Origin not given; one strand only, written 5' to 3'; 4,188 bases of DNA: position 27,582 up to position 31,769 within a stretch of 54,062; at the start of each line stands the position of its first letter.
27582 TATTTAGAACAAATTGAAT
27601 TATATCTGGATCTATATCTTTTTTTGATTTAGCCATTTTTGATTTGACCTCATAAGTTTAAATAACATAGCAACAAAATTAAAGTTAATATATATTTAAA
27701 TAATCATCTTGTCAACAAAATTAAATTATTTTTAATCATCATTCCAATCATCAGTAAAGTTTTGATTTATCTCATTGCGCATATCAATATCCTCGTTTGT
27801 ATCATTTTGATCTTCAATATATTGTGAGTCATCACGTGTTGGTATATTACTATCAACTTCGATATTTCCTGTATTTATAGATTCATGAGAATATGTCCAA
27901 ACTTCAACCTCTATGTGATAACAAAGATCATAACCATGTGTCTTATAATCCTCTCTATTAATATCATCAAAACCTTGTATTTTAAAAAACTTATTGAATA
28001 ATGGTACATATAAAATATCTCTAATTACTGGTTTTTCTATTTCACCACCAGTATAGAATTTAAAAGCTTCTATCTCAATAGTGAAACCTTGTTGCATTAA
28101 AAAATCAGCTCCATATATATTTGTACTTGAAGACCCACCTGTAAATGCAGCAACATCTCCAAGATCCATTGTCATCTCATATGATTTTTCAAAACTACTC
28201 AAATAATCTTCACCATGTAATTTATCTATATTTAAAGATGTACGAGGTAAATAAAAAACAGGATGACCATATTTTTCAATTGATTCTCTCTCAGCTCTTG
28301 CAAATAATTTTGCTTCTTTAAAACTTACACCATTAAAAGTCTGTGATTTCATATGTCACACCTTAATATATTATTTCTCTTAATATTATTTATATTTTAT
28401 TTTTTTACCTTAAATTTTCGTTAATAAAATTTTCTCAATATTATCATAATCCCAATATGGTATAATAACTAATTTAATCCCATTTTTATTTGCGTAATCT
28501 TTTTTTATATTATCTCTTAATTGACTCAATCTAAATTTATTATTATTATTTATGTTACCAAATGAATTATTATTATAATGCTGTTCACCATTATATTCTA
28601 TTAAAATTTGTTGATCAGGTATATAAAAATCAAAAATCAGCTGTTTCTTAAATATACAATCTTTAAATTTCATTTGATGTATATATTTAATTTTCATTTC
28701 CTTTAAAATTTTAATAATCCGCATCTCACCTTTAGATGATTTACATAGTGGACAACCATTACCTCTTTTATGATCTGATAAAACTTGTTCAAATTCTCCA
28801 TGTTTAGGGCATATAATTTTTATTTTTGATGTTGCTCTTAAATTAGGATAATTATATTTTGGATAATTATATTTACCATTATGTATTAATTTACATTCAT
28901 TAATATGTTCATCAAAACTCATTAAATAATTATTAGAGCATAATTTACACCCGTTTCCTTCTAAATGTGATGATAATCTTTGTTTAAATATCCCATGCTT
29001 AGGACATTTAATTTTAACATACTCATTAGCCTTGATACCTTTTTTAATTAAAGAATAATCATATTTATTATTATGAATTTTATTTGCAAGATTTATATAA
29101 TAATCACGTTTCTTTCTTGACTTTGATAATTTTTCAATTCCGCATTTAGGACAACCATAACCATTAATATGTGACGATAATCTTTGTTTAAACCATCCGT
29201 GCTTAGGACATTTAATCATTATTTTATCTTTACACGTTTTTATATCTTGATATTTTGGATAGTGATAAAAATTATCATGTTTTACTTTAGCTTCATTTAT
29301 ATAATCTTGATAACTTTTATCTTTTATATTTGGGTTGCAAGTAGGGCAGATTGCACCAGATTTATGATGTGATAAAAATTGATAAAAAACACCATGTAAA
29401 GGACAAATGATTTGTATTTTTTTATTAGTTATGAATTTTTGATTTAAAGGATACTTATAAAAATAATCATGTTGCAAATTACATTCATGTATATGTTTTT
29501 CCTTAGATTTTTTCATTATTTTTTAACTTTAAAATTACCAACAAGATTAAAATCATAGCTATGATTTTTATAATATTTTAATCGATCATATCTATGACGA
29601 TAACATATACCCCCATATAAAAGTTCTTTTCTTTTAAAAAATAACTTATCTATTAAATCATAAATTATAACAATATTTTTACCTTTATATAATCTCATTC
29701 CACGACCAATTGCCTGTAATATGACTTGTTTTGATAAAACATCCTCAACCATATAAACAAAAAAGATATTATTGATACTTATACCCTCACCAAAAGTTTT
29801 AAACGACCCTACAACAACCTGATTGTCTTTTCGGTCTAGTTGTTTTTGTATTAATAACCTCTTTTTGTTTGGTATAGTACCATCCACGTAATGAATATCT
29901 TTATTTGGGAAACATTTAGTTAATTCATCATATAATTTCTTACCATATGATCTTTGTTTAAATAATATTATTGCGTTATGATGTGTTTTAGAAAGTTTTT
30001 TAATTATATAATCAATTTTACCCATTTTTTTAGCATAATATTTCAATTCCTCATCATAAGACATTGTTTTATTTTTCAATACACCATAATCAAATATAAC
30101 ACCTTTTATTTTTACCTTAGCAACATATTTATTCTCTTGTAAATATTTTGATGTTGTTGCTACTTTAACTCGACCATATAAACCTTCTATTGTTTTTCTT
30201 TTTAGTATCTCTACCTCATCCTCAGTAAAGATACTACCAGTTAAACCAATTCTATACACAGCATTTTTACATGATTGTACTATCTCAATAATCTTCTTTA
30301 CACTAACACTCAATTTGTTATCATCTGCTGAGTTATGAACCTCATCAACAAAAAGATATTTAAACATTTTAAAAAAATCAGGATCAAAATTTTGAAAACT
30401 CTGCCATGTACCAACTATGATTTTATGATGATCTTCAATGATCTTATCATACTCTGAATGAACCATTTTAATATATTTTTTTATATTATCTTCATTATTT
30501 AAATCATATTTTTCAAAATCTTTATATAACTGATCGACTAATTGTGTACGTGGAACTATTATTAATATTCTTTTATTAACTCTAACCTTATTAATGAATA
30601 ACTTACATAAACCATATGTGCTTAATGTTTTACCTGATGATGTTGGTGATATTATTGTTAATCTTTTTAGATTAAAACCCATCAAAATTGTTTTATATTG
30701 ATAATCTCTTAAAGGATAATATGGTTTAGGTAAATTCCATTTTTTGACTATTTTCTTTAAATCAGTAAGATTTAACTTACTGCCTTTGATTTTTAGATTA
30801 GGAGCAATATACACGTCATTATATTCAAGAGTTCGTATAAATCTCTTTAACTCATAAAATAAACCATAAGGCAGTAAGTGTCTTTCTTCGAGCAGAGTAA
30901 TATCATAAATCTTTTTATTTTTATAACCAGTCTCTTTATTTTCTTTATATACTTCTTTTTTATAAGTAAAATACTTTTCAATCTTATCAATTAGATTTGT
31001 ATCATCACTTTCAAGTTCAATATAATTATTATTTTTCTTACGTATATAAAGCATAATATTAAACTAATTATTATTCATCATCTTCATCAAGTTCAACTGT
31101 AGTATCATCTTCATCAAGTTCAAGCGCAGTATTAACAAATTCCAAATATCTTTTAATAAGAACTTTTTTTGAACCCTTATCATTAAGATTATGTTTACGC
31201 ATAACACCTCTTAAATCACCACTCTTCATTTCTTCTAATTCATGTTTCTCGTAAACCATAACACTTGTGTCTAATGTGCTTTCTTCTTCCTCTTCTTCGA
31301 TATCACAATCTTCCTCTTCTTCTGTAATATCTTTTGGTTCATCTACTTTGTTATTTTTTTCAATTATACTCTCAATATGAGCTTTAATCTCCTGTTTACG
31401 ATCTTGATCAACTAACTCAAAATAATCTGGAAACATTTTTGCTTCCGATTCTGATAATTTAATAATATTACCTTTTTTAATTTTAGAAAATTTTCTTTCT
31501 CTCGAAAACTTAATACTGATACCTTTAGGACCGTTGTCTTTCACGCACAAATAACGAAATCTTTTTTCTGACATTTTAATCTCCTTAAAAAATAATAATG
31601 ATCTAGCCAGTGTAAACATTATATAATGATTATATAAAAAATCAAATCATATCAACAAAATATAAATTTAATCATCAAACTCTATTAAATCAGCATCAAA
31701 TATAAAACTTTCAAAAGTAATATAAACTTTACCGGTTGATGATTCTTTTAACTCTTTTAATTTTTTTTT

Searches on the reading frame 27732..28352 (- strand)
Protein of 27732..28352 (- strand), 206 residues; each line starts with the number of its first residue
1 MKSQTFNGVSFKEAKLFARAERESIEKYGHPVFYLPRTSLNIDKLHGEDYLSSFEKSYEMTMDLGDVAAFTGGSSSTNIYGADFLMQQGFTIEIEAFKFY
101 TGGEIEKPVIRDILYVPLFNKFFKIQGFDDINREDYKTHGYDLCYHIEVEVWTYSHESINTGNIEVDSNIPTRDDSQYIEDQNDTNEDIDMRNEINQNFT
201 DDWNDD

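Call 63: search_protein_families(library=pfam, proteins=[window:27732-28352:-], max_evalue=0.001)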
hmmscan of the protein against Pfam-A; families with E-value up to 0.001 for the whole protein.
window:27732-28352:- (206 aa): 1 family
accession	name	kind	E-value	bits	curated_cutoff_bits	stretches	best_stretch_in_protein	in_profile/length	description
PF11649.13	T4_neck-protein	-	1.1e-12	48.3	25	1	22-197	51-220/278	Virus neck protein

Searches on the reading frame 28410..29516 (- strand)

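Call 63: search_protein_families(library=pfam, proteins=[window:28410-29516:-], max_evalue=0.001)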
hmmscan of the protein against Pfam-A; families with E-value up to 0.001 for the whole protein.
window:28410-29516:- (368 aa): 3 families
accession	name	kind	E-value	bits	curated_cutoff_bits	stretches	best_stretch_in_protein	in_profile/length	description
PF05265.19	DUF723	-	5.7e-08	33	20.9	0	98-126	30-60/60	Protein of unknown function (DUF723)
PF14311.12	DUF4379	-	7.6e-07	29.7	24.5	0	230-260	24-55/56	Probable Treble clef zinc finger domain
PF23545.1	Zn_ribbon_HMPTM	-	1.8e-05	24.6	27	0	236-247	33-44/45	HMPTM N-terminal zinc ribbon domain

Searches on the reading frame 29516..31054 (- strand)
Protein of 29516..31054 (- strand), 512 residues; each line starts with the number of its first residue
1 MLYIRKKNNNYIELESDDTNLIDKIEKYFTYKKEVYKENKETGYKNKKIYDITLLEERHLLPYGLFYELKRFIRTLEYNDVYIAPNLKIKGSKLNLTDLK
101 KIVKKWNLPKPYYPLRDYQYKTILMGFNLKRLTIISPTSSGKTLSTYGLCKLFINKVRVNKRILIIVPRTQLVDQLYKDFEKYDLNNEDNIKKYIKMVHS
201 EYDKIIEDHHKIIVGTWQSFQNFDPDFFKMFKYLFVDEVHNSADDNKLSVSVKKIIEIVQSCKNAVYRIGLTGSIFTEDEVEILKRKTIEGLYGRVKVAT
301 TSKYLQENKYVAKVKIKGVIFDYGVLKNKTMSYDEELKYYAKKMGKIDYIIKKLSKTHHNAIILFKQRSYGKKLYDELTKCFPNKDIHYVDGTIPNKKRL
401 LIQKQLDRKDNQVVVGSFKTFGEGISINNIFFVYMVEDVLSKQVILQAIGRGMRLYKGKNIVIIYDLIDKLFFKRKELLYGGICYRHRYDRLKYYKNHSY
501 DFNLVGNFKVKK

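Call 63: search_protein_families(library=pfam, proteins=[window:29516-31054:-], max_evalue=0.001)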
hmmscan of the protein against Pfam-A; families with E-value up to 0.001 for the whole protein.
window:29516-31054:- (512 aa): 5 families
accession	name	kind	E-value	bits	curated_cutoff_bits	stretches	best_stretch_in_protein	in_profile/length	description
PF04851.21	ResIII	-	5e-21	75.7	22.5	1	116-273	5-160/164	Type III restriction enzyme, res subunit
PF00270.35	DEAD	-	1.6e-14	54.4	26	1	118-271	3-156/167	DEAD/DEAH box helicase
PF18766.7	SWI2_SNF2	-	2.9e-09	37.3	26.7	1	138-348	27-205/221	SWI2/SNF2 ATPase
PF00271.37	Helicase_C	-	8e-09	36.2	23.5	1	346-454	2-108/110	Helicase conserved C-terminal domain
PF21241.2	UvsW_N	-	8.1e-06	26.6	25.3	1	7-79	7-77/81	DNA helicase UvsW, N-terminal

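Call 64: search_dna_similar(query=window:29516-31054:-, collection=phages, mode=protein, max_rows=15)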
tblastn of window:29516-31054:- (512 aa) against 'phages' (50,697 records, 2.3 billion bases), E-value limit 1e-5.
Records with a match: 3148; places in all: 3151; records where one place covers at least 80% of the query: 1916.
Best place of each record, by identity: <60% 3148.
By first word of the organism name: Escherichia 668; Synechococcus 377; Klebsiella 335; Staphylococcus 332; Salmonella 202; Bacillus 145; Vibrio 141; Shigella 89; Aeromonas 80; Acinetobacter 71; and 68 more.
By host as written in the record: - 524; Escherichia coli 278; Klebsiella pneumoniae 115; Staphylococcus aureus 112; Synechococcus 107; Synechococcus sp. 38; Escherichia coli O157:H7 38; Salmonella enterica 29; and 715 more.
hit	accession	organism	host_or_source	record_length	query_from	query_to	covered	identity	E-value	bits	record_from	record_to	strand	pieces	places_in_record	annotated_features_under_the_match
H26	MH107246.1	Synechococcus phage S-B64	Synechococcus sp. WH8102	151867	2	511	100%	28.5%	1e-41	166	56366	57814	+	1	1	UvsW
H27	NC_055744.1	Synechococcus phage S-B64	Synechococcus sp. WH8102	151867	2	511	100%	28.5%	1e-41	166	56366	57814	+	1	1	DNA helicase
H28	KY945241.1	Synechococcus phage S-H35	Synechococcus sp. WH8102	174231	2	511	100%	28.5%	1e-41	166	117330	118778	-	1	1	UvsW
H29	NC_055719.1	Synechococcus phage S-H35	Synechococcus sp. WH8102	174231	2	511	100%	28.5%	1e-41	166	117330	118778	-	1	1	DNA helicase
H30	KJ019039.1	Synechococcus phage ACG-2014a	-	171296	2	511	100%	28.4%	2e-43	171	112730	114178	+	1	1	RNA-DNA + DNA-DNA helicase | 2OG-Fe(II) oxygenase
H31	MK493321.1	Cyanophage S-RIM4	Synechococcus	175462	2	511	100%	28.3%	4e-41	164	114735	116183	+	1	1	DNA helicase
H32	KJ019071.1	Synechococcus phage ACG-2014g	-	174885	2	511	100%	28.2%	6e-43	169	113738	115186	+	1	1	RNA-DNA + DNA-DNA helicase | 2OG-Fe(II) oxygenase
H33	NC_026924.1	Synechococcus phage ACG-2014g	-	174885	2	511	100%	28.2%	6e-43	169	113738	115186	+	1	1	DNA helicase | 2OG-Fe(II) oxygenase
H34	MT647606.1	Pelagibacter phage Mosig EXVC030M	Candidatus Pelagibacter ubique HTCC1062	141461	2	504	98%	28.4%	6e-48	184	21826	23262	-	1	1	putative UvsW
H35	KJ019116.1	Synechococcus phage ACG-2014a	-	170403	2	511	100%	28.0%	4e-43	170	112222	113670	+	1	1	RNA-DNA + DNA-DNA helicase | 2OG-Fe(II) oxygenase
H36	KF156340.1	Synechococcus phage S-MbCM100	Synechococcus sp. WH7803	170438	2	511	100%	28.0%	4e-43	170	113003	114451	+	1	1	RNA-DNA + DNA-DNA helicase | PiuC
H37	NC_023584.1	Synechococcus phage S-MbCM100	Synechococcus sp. WH7803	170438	2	511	100%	28.0%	4e-43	170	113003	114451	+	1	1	DNA helicase | 2OG-Fe(II) oxygenase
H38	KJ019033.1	Synechococcus phage ACG-2014a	-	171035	2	511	100%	28.0%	4e-43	170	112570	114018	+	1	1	RNA-DNA + DNA-DNA helicase | 2OG-Fe(II) oxygenase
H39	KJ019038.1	Synechococcus phage ACG-2014a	-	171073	2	511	100%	28.0%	4e-43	170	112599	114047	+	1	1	RNA-DNA + DNA-DNA helicase | 2OG-Fe(II) oxygenase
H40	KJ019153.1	Synechococcus phage ACG-2014a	-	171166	2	511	100%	28.0%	4e-43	170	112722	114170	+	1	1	RNA-DNA + DNA-DNA helicase | 2OG-Fe(II) oxygenase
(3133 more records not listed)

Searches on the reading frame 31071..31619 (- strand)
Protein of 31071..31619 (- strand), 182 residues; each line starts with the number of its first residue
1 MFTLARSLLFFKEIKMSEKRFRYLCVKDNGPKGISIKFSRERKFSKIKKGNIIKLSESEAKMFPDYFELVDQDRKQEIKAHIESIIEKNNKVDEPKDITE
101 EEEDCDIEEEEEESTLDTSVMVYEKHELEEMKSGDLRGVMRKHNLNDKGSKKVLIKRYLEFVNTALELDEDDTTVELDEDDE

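Call 63: search_protein_families(library=pfam, proteins=[window:31071-31619:-], max_evalue=0.001)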
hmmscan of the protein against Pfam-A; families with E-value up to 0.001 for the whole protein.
window:31071-31619:- (182 aa): 1 family
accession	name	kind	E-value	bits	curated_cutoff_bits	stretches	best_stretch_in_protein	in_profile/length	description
PF02037.33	SAP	-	1.5e-06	28.2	23.9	1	128-162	2-36/37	SAP domain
